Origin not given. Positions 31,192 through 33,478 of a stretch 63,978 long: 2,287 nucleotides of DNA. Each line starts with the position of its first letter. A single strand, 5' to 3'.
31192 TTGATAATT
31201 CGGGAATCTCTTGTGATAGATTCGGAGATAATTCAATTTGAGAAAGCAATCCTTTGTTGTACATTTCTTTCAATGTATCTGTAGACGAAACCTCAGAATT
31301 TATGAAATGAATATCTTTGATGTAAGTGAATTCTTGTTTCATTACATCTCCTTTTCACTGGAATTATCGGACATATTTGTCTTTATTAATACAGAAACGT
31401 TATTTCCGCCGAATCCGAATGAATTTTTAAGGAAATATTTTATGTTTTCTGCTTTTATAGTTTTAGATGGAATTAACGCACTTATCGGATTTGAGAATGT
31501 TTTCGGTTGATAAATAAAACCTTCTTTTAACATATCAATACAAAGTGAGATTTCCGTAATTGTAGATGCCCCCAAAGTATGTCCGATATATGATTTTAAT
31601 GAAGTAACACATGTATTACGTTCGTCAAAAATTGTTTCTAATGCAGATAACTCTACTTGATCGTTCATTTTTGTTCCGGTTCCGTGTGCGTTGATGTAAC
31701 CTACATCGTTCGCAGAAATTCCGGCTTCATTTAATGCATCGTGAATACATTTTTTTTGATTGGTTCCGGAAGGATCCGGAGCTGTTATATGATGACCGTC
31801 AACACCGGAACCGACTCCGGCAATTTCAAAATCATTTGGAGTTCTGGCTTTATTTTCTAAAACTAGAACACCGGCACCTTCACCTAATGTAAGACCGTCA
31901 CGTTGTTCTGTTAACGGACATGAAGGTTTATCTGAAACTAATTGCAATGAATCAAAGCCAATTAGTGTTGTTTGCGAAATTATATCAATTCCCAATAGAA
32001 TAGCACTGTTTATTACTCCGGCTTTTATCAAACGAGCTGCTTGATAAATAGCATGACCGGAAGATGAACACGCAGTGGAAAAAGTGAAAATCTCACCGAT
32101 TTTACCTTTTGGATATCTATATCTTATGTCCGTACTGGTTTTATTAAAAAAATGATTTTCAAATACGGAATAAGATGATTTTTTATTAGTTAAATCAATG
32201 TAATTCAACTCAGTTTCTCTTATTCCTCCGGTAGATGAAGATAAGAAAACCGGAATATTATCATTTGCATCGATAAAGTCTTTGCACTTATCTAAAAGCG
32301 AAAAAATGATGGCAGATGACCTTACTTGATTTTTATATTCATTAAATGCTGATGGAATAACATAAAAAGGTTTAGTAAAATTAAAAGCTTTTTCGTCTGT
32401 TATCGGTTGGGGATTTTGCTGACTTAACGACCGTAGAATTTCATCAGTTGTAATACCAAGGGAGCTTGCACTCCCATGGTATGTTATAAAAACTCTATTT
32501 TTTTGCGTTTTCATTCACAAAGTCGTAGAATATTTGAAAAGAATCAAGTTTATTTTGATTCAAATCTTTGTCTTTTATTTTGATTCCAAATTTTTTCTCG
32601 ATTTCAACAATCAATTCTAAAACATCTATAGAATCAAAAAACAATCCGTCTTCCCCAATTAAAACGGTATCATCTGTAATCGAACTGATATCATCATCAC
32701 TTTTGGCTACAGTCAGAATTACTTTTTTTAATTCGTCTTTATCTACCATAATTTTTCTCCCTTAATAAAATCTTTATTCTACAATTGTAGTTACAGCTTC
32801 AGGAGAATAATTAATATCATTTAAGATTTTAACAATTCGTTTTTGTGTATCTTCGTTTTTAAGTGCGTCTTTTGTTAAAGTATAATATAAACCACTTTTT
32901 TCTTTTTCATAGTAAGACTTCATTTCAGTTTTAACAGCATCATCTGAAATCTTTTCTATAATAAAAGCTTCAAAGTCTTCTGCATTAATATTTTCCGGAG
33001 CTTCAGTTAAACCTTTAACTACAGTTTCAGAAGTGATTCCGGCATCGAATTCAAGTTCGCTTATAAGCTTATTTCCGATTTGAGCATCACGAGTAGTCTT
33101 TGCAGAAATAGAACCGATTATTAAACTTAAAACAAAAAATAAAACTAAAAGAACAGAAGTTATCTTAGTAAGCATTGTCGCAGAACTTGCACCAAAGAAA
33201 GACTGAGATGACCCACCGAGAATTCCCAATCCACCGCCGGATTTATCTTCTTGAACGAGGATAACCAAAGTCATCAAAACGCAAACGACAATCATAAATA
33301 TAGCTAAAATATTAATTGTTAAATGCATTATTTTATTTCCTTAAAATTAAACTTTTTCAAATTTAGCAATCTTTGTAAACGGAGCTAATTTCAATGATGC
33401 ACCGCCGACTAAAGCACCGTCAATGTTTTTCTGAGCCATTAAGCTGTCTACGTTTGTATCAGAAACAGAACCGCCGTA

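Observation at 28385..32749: Orphan ACP / ketosynthase / Cys-less KS-like / adenylating ligase / small hydrolase cassette fused onto tpiA-secG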

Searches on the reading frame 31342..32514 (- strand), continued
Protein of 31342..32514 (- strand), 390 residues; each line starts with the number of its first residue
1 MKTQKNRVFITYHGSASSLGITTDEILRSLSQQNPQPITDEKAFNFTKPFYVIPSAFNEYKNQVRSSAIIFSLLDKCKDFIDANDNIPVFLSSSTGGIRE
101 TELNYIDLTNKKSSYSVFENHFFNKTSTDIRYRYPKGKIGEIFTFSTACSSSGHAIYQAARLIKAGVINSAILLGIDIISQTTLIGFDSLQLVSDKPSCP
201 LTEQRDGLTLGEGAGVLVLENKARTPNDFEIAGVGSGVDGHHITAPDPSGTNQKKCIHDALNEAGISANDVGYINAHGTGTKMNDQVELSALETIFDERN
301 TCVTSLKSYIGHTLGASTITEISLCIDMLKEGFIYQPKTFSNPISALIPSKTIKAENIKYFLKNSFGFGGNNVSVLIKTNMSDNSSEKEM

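Call 79: search_protein_families(library=ncbifam, proteins=[L087:14004-15173:+, L087:5639-5896:+, L087:5908-6159:+, L087:4101-4850:+, L087:6577-7692:+], max_evalue=0.00001)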
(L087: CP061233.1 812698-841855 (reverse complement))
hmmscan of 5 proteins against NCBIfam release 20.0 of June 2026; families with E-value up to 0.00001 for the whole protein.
L087:14004-15173:+ (389 aa): 24 families
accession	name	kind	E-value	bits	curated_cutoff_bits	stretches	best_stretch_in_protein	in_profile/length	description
NF006618.0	PRK09185.1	subfamily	4.3e-167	556.1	407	1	1-388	4-393/394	beta-ketoacyl-ACP synthase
TIGR03150.1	fabF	equivalog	1e-62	212.1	493.75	1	4-385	5-406/407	beta-ketoacyl-ACP synthase II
NF005589.0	PRK07314.1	subfamily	2e-60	204.7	387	1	4-388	8-412/413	beta-ketoacyl-ACP synthase II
NF004970.0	PRK06333.1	subfamily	1.1e-52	179.4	525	1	88-387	103-421/424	beta-ketoacyl-ACP synthase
NF004618.0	PRK05952.1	equivalog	1e-49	169.5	455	1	53-387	41-382/384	beta-ketoacyl-ACP synthase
NF058662.1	cispenta_AmcF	equivalog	8.6e-49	166.5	325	1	3-385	3-367/369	cispentacin biosynthesis acyltransferase subunit AmcF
NF006587.0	PRK09116.1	equivalog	1.7e-44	152.2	470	1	141-388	149-407/408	beta-ketoacyl-ACP synthase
NF005076.0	PRK06501.1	equivalog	7.7e-43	146.9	629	1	132-387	151-422/425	beta-ketoacyl-ACP synthase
NF006274.0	PRK08439.1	equivalog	1.9e-41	142.2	621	1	3-386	5-404/406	beta-ketoacyl-ACP synthase II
NF005490.0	PRK07103.1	equivalog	4.6e-40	137.9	445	1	2-388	6-413/414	polyketide beta-ketoacyl:acyl carrier protein synthase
NF005916.1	PRK07910.1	equivalog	1.1e-36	126.6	560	1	153-387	168-417/418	KasA/KasB family beta-ketoacyl-ACP synthase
NF005935.0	PRK07967.1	equivalog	7.8e-36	123.8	630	1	4-387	6-403/406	beta-ketoacyl-ACP synthase I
NF006434.0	PRK08722.1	equivalog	7.1e-33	114.1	759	1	139-386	147-412/414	beta-ketoacyl-ACP synthase II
NF045894.1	PKS_plus_SDR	equivalog_domain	3.4e-22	78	1740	1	139-324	156-357/1515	type I polyketide synthase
NF053555.1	prodigi_MBC_PigJ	equivalog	3e-20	72.1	900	1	127-318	485-682/759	prodigiosin MBC biosynthesis protein PigJ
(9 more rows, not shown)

L087:5639-5896:+ (85 aa): 2 families
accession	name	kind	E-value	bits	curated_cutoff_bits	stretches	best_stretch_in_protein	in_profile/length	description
NF006617.0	PRK09184.1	subfamily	1.1e-25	89.5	70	1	2-84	12-94/96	phosphopantetheine-binding protein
NF058660.1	cispen_ACP_AmcB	equivalog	8.3e-06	25.9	80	1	7-83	5-78/80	cispentacin biosynthesis acyl carrier protein AmcB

L087:5908-6159:+ (83 aa): 13 families
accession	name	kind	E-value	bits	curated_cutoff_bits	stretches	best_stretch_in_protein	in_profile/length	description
NF003757.0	PRK05350.1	equivalog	1.8e-43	146.6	65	1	1-82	1-82/83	acyl carrier protein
NF002148.0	PRK00982.1-2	subfamily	4.1e-15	55.4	71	1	4-78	2-76/79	acyl carrier protein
NF002150.0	PRK00982.1-4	subfamily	2.4e-14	53.3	66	1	3-77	2-76/80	acyl carrier protein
TIGR00517.1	acyl_carrier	equivalog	1.3e-13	50.6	70.45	1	5-77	2-74/77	acyl carrier protein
NF002147.0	PRK00982.1-1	equivalog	1.1e-11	44.4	84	1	2-79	3-80/83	acyl carrier protein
NF040636.1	AcpM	exception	2.2e-11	43.6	146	1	3-82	2-81/93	meromycolate extension acyl carrier protein AcpM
NF006031.0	PRK08172.1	equivalog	6.6e-09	36.3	76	1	11-81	9-79/82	acyl carrier protein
NF002149.0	PRK00982.1-3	equivalog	2.9e-08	33.5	106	1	5-77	2-74/78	acyl carrier protein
NF002151.0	PRK00982.1-5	equivalog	4.7e-08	33.1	92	1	7-77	4-74/78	acyl carrier protein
NF006617.0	PRK09184.1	subfamily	5.8e-08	32.7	70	1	2-63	9-74/96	phosphopantetheine-binding protein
NF005079.0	PRK06508.1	equivalog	4.2e-07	30.3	83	1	7-64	4-61/93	acyl carrier protein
NF004533.0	PRK05883.1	equivalog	2.5e-06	27.2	72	1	4-77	21-94/100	acyl carrier protein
NF009104.0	PRK12449.1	equivalog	6.1e-06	26.1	70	1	4-77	3-76/80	acyl carrier protein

L087:4101-4850:+ (249 aa): 0 families

L087:6577-7692:+ (371 aa): 3 families
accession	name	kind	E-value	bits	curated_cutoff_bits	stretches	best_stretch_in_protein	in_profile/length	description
TIGR02372.1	4_coum_CoA_lig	equivalog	1.2e-12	47.3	334.7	1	189-346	98-255/386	4-coumarate--CoA ligase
TIGR01733.1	AA-adenyl-dom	subfamily_domain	1.9e-10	40.1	317.4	1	89-342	5-282/409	amino acid adenylation domain-containing protein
NF006167.0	PRK08308.1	equivalog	9.4e-06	24.7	513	0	90-249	17-163/414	acyl-CoA synthetase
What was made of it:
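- E. coli ApeO itself scores 166 bits on the AmcF model, so that hit is generic (call 79).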

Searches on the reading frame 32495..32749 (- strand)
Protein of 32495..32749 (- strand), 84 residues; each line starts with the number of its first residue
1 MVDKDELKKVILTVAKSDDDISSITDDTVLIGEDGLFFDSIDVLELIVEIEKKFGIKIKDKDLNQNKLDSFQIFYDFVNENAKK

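Call 3: search_protein_families(library=pfam, proteins=[window:32495-32749:-], max_evalue=1)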
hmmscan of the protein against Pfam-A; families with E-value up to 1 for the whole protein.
window:32495-32749:- (84 aa): 3 families
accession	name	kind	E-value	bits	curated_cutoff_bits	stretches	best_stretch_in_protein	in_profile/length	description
PF00550.31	PP-binding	-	8.4e-07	29.6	20.8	1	7-66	3-57/67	Phosphopantetheine attachment site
PF14573.12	PP-binding_2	-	0.031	14.9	32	1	16-79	24-85/96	Acyl-carrier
PF03948.19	Ribosomal_L9_C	-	0.063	14.2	23.2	1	31-65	22-56/86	Ribosomal protein L9, C-terminal domain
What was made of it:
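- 32495..32749 (-): Dedicated acyl carrier protein, ApeE-like, with the DSID phosphopantetheine site. PF00550 (call 3).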

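Call 4: search_protein_families(library=ncbifam, proteins=[window:32495-32749:-], max_evalue=1)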
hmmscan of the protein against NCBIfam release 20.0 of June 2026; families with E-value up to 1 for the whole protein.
window:32495-32749:- (84 aa): 20 families
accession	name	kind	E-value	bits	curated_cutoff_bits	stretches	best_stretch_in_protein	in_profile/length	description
NF006617.0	PRK09184.1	subfamily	1.6e-08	34.4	70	1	6-82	17-94/96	phosphopantetheine-binding protein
NF058660.1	cispen_ACP_AmcB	equivalog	3.7e-07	30.2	80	1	23-80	22-77/80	cispentacin biosynthesis acyl carrier protein AmcB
NF005480.0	PRK07081.1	equivalog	4e-07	29.9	72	1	4-78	2-73/83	acyl carrier protein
NF052616.1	ACP_for_OlsHI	equivalog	4.9e-07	30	130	1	6-81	7-80/83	ornithine lipid biosynthesis acyl carrier protein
NF002148.0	PRK00982.1-2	subfamily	1.1e-06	28.4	71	1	15-81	15-77/79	acyl carrier protein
NF005798.0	PRK07639.1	equivalog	1.5e-06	28.5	100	1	4-82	3-82/91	petrobactin biosynthesis protein AsbD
TIGR00517.1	acyl_carrier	equivalog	2.2e-06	27.5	70.45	1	23-81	22-76/77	acyl carrier protein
NF002150.0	PRK00982.1-4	subfamily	6.6e-06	26.3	66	1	16-81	17-78/80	acyl carrier protein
NF002149.0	PRK00982.1-3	equivalog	8.7e-06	25.6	106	1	22-82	21-77/78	acyl carrier protein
NF009104.0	PRK12449.1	equivalog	1.4e-05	24.9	70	1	7-65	7-64/80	acyl carrier protein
NF002151.0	PRK00982.1-5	equivalog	7.3e-05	22.8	92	1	6-81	7-76/78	acyl carrier protein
NF003464.0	PRK05087.1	equivalog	0.00014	21.8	68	1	14-67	13-63/78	D-alanine--poly(phosphoribitol) ligase subunit DltC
NF002147.0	PRK00982.1-1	equivalog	0.00015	21.5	84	1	19-66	17-67/83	acyl carrier protein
TIGR04069.1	ocin_ACP_rel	hypoth_equivalog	0.0002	21.8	70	1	7-76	6-75/77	peptide maturation system acyl carrier-related protein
NF005079.0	PRK06508.1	equivalog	0.0002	21.7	83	1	15-61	14-58/93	acyl carrier protein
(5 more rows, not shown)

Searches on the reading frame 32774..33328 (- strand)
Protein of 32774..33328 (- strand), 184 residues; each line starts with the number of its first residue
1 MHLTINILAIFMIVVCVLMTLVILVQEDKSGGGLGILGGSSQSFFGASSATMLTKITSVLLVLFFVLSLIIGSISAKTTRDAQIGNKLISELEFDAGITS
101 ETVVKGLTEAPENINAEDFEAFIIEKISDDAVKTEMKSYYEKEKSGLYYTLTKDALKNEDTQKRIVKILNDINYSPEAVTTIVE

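Call 3: search_protein_families(library=pfam, proteins=[window:32774-33328:-], max_evalue=1)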
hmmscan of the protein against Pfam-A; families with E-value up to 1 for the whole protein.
window:32774-33328:- (184 aa): 2 families
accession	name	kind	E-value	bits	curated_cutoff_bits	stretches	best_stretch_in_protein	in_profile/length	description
PF03840.19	SecG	-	1.6e-14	54.2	29.2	1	7-72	1-68/70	Preprotein translocase SecG subunit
PF06451.17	Moricin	-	0.22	11.7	27.6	1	56-77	1-22/62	Moricin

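Call 4: search_protein_families(library=ncbifam, proteins=[window:32774-33328:-], max_evalue=1)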
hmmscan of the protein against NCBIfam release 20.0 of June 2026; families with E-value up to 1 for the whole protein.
window:32774-33328:- (184 aa): 1 family
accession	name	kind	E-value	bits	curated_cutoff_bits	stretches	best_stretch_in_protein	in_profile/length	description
TIGR00810.1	secG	equivalog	1.5e-14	53.8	30.85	1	6-73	2-71/73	preprotein translocase subunit SecG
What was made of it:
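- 32774..33328 (-): secG with a long C-terminal extension (184 aa). PF03840, E 1.6e-14, and TIGR00810 above its cut-off (calls 3, 4).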
